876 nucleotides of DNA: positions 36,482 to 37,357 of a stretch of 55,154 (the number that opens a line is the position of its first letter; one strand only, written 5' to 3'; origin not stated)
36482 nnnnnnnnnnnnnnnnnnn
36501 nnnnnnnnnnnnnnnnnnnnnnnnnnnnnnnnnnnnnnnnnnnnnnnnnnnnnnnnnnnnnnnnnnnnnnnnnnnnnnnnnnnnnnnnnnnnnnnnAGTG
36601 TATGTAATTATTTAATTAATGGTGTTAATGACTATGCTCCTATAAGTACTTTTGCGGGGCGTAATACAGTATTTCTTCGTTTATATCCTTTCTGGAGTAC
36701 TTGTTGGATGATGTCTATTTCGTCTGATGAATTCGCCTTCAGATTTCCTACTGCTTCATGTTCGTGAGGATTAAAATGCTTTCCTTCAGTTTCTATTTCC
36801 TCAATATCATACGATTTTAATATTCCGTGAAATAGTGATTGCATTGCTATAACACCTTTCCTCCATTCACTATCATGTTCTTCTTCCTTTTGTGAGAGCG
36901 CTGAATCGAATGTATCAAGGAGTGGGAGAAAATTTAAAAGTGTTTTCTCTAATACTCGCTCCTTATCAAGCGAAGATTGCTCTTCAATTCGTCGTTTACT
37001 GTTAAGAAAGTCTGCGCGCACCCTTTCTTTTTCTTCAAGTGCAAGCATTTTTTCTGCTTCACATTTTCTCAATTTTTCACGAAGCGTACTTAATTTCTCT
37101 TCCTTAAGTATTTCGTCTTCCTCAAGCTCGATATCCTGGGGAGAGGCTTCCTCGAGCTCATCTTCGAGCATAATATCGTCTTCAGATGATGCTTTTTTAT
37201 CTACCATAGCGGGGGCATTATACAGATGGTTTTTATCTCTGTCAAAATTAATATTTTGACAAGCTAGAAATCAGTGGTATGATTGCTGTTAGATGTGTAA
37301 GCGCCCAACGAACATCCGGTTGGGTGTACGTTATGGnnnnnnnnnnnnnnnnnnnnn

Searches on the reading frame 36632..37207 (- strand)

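Call 70: search_protein_families(library=pfam, proteins=[window:36632-37207:-], max_evalue=0.001)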
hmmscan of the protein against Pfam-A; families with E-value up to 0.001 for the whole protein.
window:36632-37207:- (191 aa): 1 family
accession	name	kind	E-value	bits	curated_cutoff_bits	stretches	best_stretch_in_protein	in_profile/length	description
PF01025.24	GrpE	-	5.6e-32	111.1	25.8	1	29-189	3-163/165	GrpE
